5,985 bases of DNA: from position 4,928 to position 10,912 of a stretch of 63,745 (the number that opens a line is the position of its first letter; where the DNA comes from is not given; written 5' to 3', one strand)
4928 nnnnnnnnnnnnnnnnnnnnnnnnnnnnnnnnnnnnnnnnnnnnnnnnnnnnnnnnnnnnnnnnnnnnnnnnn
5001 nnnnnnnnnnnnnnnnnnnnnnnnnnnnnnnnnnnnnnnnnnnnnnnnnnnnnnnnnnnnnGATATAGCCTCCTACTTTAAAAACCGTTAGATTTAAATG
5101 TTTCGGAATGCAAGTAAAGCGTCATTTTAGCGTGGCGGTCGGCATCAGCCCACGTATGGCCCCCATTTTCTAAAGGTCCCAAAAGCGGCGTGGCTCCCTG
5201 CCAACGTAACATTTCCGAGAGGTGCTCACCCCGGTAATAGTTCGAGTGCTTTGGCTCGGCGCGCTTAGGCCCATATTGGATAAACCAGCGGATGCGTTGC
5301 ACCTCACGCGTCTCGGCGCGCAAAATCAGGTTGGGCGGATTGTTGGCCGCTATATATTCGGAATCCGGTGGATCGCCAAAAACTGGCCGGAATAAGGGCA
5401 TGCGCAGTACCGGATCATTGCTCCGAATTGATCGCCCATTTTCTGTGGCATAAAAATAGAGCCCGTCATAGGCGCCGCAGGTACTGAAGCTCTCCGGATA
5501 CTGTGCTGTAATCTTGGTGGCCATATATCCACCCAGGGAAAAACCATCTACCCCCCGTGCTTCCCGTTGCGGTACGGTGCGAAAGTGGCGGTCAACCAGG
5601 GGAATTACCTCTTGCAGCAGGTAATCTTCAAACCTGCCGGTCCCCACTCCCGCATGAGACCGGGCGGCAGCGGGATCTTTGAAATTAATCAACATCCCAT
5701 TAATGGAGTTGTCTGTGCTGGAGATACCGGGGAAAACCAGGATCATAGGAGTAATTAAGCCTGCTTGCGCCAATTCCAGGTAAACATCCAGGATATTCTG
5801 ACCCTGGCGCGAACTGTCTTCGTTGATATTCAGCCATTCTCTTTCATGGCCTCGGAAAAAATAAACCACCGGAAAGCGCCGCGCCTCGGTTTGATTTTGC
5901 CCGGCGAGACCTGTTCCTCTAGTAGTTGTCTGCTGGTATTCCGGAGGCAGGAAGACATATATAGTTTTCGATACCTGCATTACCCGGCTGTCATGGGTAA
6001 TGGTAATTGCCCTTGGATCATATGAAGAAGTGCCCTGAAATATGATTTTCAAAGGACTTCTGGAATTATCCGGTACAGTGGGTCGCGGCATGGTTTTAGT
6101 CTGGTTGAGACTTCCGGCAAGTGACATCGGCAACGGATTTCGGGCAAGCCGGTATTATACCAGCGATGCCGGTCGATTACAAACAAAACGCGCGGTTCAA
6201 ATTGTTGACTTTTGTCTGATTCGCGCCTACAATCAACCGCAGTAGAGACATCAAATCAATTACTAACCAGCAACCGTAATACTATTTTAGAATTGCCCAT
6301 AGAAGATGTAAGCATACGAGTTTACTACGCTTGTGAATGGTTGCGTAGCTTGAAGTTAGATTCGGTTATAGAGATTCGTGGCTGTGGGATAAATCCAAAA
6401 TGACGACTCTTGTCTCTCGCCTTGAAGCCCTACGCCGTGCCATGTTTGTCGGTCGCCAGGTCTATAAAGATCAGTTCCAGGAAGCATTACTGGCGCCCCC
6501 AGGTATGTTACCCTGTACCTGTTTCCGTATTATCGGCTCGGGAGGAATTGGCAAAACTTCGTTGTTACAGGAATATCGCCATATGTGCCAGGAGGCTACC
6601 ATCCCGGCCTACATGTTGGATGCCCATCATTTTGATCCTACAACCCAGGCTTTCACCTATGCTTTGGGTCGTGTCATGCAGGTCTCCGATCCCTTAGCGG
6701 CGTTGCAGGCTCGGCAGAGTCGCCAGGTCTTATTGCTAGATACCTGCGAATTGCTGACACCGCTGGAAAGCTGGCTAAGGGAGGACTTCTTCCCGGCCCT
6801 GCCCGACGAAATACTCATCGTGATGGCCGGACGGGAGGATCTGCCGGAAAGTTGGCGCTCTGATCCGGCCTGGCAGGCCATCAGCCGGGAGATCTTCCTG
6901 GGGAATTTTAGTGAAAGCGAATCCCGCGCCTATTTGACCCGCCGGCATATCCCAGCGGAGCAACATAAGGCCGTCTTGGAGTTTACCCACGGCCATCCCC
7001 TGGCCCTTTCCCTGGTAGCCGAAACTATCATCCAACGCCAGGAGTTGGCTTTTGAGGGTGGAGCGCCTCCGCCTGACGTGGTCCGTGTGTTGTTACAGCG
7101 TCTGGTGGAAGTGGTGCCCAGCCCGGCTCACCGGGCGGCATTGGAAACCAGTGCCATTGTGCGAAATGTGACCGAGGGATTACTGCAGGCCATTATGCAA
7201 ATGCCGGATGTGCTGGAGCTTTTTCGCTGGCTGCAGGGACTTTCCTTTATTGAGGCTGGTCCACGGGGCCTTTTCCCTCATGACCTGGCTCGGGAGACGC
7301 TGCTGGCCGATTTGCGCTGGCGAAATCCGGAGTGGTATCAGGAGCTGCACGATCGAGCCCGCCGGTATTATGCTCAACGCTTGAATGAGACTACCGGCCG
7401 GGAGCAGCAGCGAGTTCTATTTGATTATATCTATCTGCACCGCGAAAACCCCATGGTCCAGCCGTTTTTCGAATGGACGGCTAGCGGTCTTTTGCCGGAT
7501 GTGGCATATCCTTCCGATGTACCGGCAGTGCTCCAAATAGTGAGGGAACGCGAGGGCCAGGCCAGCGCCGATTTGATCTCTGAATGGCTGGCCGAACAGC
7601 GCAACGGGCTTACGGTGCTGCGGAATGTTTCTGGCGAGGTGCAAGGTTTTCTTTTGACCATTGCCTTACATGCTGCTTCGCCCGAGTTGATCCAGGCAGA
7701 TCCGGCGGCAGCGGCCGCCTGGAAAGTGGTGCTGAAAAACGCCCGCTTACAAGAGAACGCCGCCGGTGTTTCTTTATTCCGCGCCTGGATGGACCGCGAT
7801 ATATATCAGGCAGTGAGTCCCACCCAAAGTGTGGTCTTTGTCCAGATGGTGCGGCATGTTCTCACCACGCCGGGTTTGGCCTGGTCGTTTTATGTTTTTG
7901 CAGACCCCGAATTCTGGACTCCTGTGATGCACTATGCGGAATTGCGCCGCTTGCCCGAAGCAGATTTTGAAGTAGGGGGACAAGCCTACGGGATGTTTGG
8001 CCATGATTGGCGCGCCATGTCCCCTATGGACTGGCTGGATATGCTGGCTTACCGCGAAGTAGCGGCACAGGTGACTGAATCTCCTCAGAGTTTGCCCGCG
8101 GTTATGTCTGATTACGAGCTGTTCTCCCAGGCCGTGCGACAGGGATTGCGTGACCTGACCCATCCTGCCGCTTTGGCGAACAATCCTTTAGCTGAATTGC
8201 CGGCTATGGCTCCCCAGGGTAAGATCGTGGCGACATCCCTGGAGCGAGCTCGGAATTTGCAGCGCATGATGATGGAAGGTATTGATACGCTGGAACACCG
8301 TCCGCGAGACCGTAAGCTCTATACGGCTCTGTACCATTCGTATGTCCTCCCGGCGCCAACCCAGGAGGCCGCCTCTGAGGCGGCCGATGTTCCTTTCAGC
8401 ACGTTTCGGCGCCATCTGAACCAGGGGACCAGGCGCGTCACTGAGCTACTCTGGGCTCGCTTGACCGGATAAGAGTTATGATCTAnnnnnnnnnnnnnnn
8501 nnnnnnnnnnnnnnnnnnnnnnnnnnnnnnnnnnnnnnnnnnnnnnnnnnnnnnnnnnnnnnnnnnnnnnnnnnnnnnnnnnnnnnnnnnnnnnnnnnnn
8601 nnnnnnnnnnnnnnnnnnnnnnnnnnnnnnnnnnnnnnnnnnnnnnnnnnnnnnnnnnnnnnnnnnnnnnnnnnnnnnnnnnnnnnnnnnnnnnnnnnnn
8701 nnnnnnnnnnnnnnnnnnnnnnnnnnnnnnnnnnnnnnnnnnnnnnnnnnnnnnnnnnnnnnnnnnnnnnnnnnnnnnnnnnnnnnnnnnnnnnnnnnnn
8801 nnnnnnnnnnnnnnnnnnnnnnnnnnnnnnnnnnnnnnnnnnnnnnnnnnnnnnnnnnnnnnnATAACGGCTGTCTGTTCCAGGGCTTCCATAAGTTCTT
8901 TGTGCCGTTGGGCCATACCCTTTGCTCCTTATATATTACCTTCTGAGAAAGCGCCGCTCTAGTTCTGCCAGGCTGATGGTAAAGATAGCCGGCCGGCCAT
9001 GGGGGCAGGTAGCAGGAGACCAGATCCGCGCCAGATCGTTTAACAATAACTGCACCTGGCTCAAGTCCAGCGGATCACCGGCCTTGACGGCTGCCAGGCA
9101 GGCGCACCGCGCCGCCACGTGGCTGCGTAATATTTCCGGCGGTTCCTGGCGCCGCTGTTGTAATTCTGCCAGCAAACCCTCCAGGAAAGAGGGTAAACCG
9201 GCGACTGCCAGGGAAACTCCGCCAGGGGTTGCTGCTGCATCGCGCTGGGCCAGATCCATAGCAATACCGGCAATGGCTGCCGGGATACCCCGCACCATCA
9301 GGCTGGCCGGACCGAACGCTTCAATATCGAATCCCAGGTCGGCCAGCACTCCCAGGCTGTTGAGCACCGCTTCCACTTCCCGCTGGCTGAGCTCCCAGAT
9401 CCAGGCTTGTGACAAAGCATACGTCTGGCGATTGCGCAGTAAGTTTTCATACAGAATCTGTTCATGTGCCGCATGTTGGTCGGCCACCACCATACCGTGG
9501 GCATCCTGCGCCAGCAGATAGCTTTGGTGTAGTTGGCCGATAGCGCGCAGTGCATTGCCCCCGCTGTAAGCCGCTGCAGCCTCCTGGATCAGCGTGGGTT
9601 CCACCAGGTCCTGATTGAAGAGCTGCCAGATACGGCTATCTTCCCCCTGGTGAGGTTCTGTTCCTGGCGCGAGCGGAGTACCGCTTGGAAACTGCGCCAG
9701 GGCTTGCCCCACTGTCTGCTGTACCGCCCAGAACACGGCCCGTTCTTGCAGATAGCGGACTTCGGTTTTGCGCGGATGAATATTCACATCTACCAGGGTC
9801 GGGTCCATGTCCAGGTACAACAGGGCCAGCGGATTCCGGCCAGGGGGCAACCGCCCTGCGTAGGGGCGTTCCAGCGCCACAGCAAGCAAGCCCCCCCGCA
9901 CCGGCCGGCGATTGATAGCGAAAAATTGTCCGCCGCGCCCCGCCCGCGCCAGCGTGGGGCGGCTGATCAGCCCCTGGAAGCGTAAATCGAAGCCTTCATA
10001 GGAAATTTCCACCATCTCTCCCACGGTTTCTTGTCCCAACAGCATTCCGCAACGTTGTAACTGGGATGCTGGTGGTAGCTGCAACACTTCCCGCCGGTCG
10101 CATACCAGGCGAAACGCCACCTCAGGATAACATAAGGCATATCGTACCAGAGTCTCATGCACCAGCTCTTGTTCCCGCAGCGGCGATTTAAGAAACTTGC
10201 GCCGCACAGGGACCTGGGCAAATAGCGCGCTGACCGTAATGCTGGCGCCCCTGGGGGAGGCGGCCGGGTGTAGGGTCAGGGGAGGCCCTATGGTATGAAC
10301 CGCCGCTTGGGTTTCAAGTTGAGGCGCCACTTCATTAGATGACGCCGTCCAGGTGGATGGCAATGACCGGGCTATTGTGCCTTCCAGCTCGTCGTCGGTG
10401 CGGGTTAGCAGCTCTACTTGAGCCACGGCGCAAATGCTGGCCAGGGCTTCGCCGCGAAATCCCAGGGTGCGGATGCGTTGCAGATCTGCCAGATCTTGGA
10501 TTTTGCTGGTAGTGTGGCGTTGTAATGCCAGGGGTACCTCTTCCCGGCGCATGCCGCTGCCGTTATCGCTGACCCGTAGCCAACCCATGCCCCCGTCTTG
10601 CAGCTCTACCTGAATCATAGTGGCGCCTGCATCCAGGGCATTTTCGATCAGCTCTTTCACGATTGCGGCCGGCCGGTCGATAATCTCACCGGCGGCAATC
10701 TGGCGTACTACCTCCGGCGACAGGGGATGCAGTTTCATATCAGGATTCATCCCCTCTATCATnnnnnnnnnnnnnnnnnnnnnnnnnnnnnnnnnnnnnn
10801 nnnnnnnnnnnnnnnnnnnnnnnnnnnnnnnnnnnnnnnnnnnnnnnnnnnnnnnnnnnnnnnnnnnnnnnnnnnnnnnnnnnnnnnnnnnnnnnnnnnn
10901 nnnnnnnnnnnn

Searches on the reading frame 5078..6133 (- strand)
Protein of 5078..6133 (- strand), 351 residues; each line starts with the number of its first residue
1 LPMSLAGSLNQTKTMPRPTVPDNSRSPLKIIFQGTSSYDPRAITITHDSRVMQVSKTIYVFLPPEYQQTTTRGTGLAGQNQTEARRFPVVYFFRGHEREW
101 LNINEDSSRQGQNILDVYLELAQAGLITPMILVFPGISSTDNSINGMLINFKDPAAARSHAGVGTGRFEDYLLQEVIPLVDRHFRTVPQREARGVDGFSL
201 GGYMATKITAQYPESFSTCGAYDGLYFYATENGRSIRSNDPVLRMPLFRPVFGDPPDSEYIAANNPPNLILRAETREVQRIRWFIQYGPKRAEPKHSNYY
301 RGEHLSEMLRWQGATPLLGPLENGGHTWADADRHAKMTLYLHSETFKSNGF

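Call 19: search_protein_families(library=pfam, proteins=[window:5078-6133:-], max_evalue=0.001)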
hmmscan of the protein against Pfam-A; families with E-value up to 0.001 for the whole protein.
window:5078-6133:- (351 aa): 1 family
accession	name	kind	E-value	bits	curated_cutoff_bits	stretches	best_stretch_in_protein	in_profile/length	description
PF00756.26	Esterase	-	4.6e-15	56.5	22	1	51-245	3-174/251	Putative esterase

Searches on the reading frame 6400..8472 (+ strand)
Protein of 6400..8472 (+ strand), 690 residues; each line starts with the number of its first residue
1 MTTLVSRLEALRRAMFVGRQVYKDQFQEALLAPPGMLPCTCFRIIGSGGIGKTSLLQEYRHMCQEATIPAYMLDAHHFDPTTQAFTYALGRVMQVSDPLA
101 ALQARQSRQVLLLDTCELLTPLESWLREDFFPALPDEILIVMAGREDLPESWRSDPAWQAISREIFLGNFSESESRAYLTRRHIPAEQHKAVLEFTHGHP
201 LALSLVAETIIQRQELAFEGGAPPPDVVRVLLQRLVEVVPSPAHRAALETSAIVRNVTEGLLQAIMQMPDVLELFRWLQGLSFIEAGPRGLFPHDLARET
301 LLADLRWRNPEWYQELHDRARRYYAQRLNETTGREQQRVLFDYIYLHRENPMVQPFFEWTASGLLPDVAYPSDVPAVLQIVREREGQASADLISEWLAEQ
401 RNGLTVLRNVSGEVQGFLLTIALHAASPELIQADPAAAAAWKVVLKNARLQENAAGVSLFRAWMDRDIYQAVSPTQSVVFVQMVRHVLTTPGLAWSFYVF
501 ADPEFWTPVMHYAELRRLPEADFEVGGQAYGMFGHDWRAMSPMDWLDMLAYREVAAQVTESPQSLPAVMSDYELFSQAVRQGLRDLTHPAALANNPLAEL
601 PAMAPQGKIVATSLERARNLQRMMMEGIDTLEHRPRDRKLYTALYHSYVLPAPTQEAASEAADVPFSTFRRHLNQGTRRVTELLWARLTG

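Call 19: search_protein_families(library=pfam, proteins=[window:6400-8472:+], max_evalue=0.001)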
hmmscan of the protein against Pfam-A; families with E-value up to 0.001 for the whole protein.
window:6400-8472:+ (690 aa): 1 family
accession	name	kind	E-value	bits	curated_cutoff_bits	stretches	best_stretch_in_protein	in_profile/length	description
PF13191.12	AAA_16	-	0.00097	20.1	32.6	0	16-108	2-95/167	AAA ATPase domain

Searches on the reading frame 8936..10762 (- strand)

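Call 19: search_protein_families(library=pfam, proteins=[window:8936-10762:-], max_evalue=0.001)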
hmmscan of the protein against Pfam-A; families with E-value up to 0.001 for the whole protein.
window:8936-10762:- (608 aa): 4 families
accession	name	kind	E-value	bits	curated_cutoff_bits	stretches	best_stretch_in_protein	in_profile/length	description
PF01119.25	DNA_mis_repair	-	1e-29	103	26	1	241-355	4-118/119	DNA mismatch repair protein, C-terminal domain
PF08676.16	MutL_C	-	7.9e-25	87.6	25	1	408-498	1-96/142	MutL C terminal dimerisation domain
PF13589.12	HATPase_c_3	-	8.9e-11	42.4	25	1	34-129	6-100/137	Histidine kinase-, DNA gyrase B-, and HSP90-like ATPase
PF02518.31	HATPase_c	-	8.1e-08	33.1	26.4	1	29-85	4-63/111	Histidine kinase-, DNA gyrase B-, and HSP90-like ATPase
